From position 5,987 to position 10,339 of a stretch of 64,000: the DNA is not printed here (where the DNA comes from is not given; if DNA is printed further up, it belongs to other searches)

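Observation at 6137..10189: Giant T9SS cargo built from four Kazal-like domains, GDGW-type modules and ten acidic Cys-clamped mini-repeats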

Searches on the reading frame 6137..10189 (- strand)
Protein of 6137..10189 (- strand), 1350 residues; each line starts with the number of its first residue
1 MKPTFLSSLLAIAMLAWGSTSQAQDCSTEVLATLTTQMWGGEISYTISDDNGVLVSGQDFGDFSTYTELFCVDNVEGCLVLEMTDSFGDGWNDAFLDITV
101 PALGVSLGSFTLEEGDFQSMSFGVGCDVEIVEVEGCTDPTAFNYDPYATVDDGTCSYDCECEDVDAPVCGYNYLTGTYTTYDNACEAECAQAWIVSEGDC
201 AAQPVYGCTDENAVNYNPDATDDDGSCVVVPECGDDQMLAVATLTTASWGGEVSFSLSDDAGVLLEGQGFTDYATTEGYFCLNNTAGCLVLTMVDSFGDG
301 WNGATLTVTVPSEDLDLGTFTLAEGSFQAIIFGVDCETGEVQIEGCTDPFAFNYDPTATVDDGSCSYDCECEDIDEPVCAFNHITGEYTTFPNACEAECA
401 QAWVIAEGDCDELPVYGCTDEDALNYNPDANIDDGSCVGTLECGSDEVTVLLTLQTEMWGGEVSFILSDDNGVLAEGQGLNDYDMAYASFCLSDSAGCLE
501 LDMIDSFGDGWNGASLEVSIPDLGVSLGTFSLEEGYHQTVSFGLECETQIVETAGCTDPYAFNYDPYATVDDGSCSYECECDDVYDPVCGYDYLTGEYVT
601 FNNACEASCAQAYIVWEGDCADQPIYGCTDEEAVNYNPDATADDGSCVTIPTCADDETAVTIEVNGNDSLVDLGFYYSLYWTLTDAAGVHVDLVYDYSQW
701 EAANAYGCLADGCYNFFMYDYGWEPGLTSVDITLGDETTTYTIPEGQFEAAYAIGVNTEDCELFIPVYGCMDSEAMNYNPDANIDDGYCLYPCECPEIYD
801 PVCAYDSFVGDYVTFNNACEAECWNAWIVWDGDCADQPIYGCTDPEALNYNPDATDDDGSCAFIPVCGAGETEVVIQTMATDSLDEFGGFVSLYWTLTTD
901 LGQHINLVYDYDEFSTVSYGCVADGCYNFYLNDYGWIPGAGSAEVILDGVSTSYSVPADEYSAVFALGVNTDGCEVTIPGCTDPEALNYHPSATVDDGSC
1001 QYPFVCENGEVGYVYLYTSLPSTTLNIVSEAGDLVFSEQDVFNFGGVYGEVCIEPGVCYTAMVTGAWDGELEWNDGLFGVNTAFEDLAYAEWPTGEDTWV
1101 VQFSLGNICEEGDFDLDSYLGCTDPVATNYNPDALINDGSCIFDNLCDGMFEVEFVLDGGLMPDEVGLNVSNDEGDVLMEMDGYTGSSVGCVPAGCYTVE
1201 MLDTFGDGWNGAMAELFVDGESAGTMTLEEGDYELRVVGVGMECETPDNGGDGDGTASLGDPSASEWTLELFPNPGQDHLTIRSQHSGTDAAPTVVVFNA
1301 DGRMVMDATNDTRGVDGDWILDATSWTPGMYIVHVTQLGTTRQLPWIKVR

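Call 3: search_protein_families(library=pfam, proteins=[window:6137-10189:-], max_evalue=10)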
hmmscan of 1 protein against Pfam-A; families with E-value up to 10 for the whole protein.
window:6137-10189:- (1350 aa): 4 families
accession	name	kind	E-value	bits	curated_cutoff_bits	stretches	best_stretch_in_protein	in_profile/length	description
PF18962.6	Por_Secre_tail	-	6.9e-07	29.9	27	1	1271-1339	1-66/75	Secretion system C-terminal sorting domain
PF24304.1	AcrIIA4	-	0.046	14.5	27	0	497-514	45-62/83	Anti-CRISPR Suppressor AcrIIA4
PF14730.11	DUF4468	-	0.2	12.5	22.6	0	556-579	62-85/92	Domain of unknown function (DUF4468) with TBP-like fold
PF07453.19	NUMOD1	-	0.24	12.2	22.8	0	171-186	6-21/37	NUMOD1 domain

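Call 4: search_protein_families(library=ncbifam, proteins=[window:6137-10189:-], max_evalue=10)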
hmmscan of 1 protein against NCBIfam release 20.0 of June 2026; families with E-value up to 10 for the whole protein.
window:6137-10189:- (1350 aa): 3 families
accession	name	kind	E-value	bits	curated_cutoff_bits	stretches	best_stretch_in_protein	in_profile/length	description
TIGR04183.1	Por_Secre_tail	domain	2.3e-07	30.7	23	1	1271-1348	1-71/72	T9SS type A sorting domain-containing protein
NF052323.1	T9SSA_dep_M6i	equivalog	0.00014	19.9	600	1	1272-1336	961-1025/1043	T9SS-dependent M6-like inactivated metalloprotease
NF038113.1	T9SSA_dep_M36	equivalog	0.00021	19.6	885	1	1257-1341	781-861/869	T9SS-dependent M36 family metallopeptidase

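Call 9: find_homologous_proteins(query=window:6137-10189:-, max_evalue=0.00001)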
Query window:6137-10189:- (1350 aa): 4100 proteins with E <= 0.00001 among 8000 candidates; the best 120 are listed.
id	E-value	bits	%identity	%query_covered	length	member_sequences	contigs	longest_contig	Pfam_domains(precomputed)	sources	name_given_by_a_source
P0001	0.0e+0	3091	97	100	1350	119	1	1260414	PF18962.8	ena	-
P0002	0.0e+0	2440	75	100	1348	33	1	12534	PF18962.8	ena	-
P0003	0.0e+0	2371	73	100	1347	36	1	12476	PF18962.8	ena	-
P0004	0.0e+0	2255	70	100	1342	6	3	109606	PF18962.8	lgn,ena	-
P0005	0.0e+0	2245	71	100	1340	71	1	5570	PF18962.8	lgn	-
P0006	0.0e+0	2224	70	100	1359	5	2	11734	PF18962.8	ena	-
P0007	0.0e+0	2217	70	100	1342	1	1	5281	PF18962.8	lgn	-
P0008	0.0e+0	2206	69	100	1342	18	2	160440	PF18962.8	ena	-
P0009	0.0e+0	2186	69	100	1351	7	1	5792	PF18962.8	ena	-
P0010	0.0e+0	2185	69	99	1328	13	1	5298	PF18962.8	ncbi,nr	ncbi:T9SS type A sorting domain-containing protein [bacterium]|nr:T9SS type A sorting domain-contain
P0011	0.0e+0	2173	57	70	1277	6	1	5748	PF18962.8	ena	-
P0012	0.0e+0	2147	57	70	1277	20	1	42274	PF18962.8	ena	-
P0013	0.0e+0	2143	68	99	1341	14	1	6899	PF18962.8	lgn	-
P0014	0.0e+0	2139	52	76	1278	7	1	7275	PF18962.8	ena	-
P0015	0.0e+0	2133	67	100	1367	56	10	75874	PF18962.8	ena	-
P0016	0.0e+0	2095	65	82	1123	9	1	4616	PF18962.8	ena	-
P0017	0.0e+0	2067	62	100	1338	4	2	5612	PF18962.8,PF07453.20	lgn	-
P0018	0.0e+0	2017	63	100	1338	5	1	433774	PF18962.8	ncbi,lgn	-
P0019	0.0e+0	1899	59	100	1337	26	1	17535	PF18962.8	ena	-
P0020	0.0e+0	1872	69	82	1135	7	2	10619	PF18962.8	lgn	-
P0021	0.0e+0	1851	70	82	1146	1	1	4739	PF18962.8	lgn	-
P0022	0.0e+0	1835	66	83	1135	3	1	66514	PF18962.8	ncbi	-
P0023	0.0e+0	1813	58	100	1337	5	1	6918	PF18962.8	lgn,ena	-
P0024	0.0e+0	1797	65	83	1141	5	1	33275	PF18962.8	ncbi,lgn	-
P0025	0.0e+0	1759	67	83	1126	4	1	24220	PF18962.8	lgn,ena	-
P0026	0.0e+0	1745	61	82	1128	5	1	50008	PF18962.8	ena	-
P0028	0.0e+0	1684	59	82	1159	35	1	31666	PF18962.8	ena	-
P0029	0.0e+0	1500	48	82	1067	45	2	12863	PF18962.8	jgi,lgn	jgi:hypothetical protein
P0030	0.0e+0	1367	59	67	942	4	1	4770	PF18962.8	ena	-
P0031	0.0e+0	1271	58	66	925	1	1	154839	PF18962.8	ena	-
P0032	0.0e+0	1263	58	67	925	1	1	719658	PF18962.8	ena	-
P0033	0.0e+0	1261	57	67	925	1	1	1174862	PF18962.8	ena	-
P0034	0.0e+0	1222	56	67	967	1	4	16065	PF18962.8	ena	-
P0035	0.0e+0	1167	55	54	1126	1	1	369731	PF18962.8,PF13860.13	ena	-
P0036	0.0e+0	1090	52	33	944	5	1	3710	PF18962.8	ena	-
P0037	5.4e-291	987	53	43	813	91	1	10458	PF18962.8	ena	-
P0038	1.5e-259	883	49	43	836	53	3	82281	PF18962.8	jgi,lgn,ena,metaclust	metaclust:\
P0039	7.4e-258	877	48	46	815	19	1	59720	PF18962.8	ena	-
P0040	9.5e-257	874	48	46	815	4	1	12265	PF18962.8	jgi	-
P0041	3.8e-255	868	33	91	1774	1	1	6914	PF18962.8,PF07676.19,PF18911.7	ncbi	-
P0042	3.5e-250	852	47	43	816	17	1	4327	PF18962.8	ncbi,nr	ncbi:MAG: T9SS type A sorting domain-containing protein [Bacteroidetes bacterium]|nr:T9SS type A sor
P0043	1.9e-248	846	47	46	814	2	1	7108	PF18962.8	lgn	-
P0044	1.1e-242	827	45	46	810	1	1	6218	PF18962.8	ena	-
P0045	2.2e-240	819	46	45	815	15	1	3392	PF18962.8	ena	-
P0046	1.8e-234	800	39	75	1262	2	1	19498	PF18962.8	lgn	-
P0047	6.3e-232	791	46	43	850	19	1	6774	PF18962.8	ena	-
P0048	2.5e-184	634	31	62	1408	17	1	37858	PF18962.8,PF11589.15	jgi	jgi:hypothetical protein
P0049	3.6e-179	616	38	60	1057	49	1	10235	PF18962.8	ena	-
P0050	4.8e-169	583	38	48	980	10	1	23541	PF18962.8,PF11589.15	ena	-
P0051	5.9e-164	566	28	70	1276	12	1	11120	PF18962.8,PF11589.15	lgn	-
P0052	1.3e-161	558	34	44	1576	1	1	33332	PF00801.27,PF18962.8,PF05479.17,PF11589.15,PF18911.7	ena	-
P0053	2.5e-160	554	38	59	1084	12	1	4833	PF18962.8,PF07648.21,PF11589.15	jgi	jgi:hypothetical protein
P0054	5.9e-158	546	34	67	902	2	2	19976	PF18962.8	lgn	-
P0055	4.6e-157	543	32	57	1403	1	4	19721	PF18962.8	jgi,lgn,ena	-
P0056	3.4e-153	530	34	43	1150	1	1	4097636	PF18962.8,PF13860.13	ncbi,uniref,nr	ncbi:T9SS type A sorting domain-containing protein [Sanyastnella coralliicola]|uniref:T9SS type A so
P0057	2.2e-149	518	36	50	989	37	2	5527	PF18962.8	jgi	jgi:hypothetical protein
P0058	4.0e-149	517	38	46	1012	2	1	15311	PF18962.8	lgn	-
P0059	2.2e-147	511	36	46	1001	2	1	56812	PF18962.8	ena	-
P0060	3.4e-147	511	40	46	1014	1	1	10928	PF18962.8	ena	-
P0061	3.2e-146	507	35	47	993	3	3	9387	PF18962.8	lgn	-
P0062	3.3e-146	507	33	28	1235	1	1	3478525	PF18962.8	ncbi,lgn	-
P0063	4.3e-146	507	37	50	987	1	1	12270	PF18962.8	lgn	-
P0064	5.7e-146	506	38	46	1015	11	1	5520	PF18962.8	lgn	-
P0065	1.3e-145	505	37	48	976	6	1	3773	PF18962.8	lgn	-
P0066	1.5e-145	505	29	58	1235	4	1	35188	PF18962.8,PF07411.18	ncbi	-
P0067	3.4e-144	501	37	50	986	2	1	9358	PF18962.8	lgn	-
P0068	2.1e-143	498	40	46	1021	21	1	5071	PF18962.8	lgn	-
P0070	1.7e-141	492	32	58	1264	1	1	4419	PF18962.8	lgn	-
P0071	2.0e-140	488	27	92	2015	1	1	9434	PF18962.8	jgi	jgi:hypothetical protein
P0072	6.8e-140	486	34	42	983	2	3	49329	PF18962.8,PF07411.18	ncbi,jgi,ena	jgi:hypothetical protein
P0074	7.0e-139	483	37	48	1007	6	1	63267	PF18962.8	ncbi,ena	-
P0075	8.8e-139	483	39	46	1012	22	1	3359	PF18962.8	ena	-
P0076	1.4e-138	482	31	68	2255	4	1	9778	PF13464.12,PF00089.33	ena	-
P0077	9.5e-138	479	32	24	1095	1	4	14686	PF18962.8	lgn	-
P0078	1.5e-136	475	38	46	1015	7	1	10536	PF18962.8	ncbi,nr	ncbi:MAG: hypothetical protein L7S67_02380 [Flavobacteriales bacterium]|nr:hypothetical protein [Fla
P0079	4.0e-136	474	39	47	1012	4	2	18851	PF18962.8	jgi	-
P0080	5.2e-136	473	36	50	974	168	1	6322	PF18962.8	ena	-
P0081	6.8e-136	473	31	40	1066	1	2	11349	PF18962.8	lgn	-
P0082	1.3e-135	472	34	28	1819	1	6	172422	PF18962.8,PF23759.2,PF18911.7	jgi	jgi:hypothetical protein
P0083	1.7e-135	472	36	48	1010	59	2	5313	PF18962.8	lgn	-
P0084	1.9e-135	472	37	48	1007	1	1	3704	PF18962.8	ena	-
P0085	2.2e-134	468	37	46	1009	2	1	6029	PF18962.8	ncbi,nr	ncbi:hypothetical protein N9C70_05275 [Flavobacteriales bacterium]|nr:hypothetical protein [Flavobac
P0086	1.6e-131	459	30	38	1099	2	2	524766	PF18962.8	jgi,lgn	jgi:hypothetical protein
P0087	3.1e-131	458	37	48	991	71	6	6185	PF18962.8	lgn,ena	-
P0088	5.9e-131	457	31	59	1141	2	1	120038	PF18962.8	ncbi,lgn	-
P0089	7.8e-131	456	30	38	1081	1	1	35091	PF18962.8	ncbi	-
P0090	3.9e-130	454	35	50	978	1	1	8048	PF18962.8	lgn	-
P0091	4.9e-130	454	35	50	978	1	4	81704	PF18962.8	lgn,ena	-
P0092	1.0e-129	453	35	50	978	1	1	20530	PF18962.8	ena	-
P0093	5.2e-129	450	37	48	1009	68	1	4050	PF18962.8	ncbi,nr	ncbi:MAG TPA: hypothetical protein DHV07_05740 [Flavobacteriales bacterium]|nr:hypothetical protein 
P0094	1.8e-128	448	35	50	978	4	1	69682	PF18962.8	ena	-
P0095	3.4e-128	448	28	46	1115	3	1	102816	PF18962.8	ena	-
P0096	5.1e-128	447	30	32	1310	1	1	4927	PF18962.8,PF18911.7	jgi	-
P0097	8.7e-128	446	36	46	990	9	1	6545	PF18962.8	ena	-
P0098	2.1e-127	445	35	50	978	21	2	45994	PF18962.8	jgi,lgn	jgi:hypothetical protein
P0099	1.2e-126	442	35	66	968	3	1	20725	PF18962.8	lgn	-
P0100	1.5e-124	435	34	55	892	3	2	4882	PF18962.8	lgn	-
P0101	7.3e-124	433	30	41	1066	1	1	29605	PF18962.8,PF11589.15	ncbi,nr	ncbi:MAG: T9SS type A sorting domain-containing protein [Cryomorphaceae bacterium]|nr:T9SS type A so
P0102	1.2e-123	432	35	32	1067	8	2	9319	PF18962.8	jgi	jgi:hypothetical protein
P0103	1.5e-122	429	30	58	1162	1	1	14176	PF18962.8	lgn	-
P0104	1.5e-122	429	29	82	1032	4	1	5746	PF18962.8,PF11589.15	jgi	jgi:Secretion system C-terminal sorting domain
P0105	4.0e-122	427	36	67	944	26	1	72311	PF18962.8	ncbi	-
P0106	4.9e-121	424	28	44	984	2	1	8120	PF18962.8,PF11589.15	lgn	-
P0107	3.0e-120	421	32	67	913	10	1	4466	PF18962.8,PF07648.21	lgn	-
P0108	1.6e-119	419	33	67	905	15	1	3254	PF18962.8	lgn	-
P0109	5.1e-119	417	27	85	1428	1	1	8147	PF13464.12,PF18962.8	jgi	jgi:hypothetical protein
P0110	3.2e-118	415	35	67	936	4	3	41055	PF18962.8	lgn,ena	-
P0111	1.0e-114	403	31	38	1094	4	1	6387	PF18962.8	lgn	-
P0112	2.3e-114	402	35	48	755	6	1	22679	PF18962.8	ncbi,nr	ncbi:MAG: hypothetical protein L7S63_02205 [Flavobacteriales bacterium]|nr:hypothetical protein [Fla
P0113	9.8e-114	400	36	29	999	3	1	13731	PF18962.8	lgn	-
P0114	1.2e-113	399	27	100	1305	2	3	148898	PF18962.8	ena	-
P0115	4.8e-112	394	28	59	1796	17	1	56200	PF00089.33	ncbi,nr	ncbi:MAG: hypothetical protein CMD07_00590, partial [Flavobacteriales bacterium]|nr:hypothetical pro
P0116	1.9e-111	392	35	56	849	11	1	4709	PF18962.8,PF11589.15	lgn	-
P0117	2.0e-111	392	33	67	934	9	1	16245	PF18962.8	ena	-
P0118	1.2e-110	389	35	42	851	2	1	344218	PF18962.8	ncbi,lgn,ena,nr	ncbi:MAG: T9SS type A sorting domain-containing protein [Flavobacteriales bacterium]|nr:T9SS type A 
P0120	2.4e-110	388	34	67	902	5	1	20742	PF18962.8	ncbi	-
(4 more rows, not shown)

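Call 23: find_related_loci(query=window:6137-10189:-, collection=genome_contigs, flank=6000)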
Query window:6137-10189:- (1350 aa) in genome_contigs; peptide patterns used: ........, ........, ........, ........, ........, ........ (x = any residue, [..] = any of these).
18 stretches matched a pattern; 13 encode a relative of the query (tblastn E <= 1e-3); 12 distinct loci.
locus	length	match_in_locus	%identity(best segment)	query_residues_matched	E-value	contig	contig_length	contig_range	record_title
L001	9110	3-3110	96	18-1350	0e+0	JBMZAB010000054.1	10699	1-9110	MAG: Flavobacteriales bacterium isolate ME_XS_2206_bin_58 ME_XS_2206_bin_58_53, whole genome shotgun sequence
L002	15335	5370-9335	63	21-1350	0e+0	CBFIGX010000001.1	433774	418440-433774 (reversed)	MAG: Flavobacteriales bacterium isolate Co_bin_775_strict genome assembly, contig: Co_bin_775_strict_c1, whole genome sh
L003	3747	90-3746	71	1-1265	0e+0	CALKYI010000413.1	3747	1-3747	MAG TPA_asm: uncultured Flavobacteriales bacterium isolate SRR7515929_bin.97_CONCOCT_v1.1_MAG genome assembly, contig: E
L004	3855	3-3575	63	29-1350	0e+0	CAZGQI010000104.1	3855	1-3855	MAG TPA_asm: uncultured Comamonadaceae bacterium isolate binchicken_co293_283 genome assembly, contig: NODE_46651_length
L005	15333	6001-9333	65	18-1350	0e+0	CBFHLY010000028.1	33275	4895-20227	MAG: uncultured Flavobacteriales bacterium isolate AGTU_289_bin_12_indstr genome assembly, contig: AGTU_289_bin_12_indst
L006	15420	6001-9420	92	1-1350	0e+0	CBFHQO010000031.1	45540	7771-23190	MAG: uncultured Flavobacteriales bacterium isolate AGTU_57_bin_33_orig genome assembly, contig: AGTU_57_bin_33_orig_AGTU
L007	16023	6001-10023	67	1-1350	0e+0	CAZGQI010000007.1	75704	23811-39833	MAG TPA_asm: uncultured Comamonadaceae bacterium isolate binchicken_co293_283 genome assembly, contig: NODE_288_length_7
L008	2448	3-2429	62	29-1265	0e+0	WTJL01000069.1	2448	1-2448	MAG: Flavobacteriales bacterium isolate PL36329bin_36 NODE_28336_length_2448_cov_40.337234, whole genome shotgun sequenc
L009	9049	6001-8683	62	1-1350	0e+0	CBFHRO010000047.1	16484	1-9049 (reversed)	MAG: uncultured Flavobacteriales bacterium isolate AGTU_72_bin_23_indstr genome assembly, contig: AGTU_72_bin_23_indstr_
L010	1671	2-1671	68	25-1265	0e+0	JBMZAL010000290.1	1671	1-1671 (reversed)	MAG: Flavobacteriales bacterium isolate ME_XS_2206_bin_42 ME_XS_2206_bin_42_296, whole genome shotgun sequence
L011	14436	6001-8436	49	4-1350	3e-174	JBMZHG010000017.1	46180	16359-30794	MAG: Flavobacteriales bacterium isolate ME_XS_2301_5_bin35 ME_XS_2301_5_bin35_16, whole genome shotgun sequence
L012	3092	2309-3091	61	1-1265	6e-95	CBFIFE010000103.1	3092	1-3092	MAG: uncultured Flavobacteriales bacterium isolate Co_bin_66_indstr genome assembly, contig: Co_bin_66_indstr_c105, whol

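Call 32: search_protein_families(library=phrogs, proteins=[window:6137-10189:-], max_evalue=1)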
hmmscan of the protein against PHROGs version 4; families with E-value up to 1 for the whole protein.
window:6137-10189:- (1350 aa): 2 families
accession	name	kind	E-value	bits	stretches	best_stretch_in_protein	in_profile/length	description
phrog_5270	-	unknown function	0.00013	23.4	0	45-91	11-57/95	-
phrog_19336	-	unknown function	0.13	13.6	0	631-661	30-60/67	-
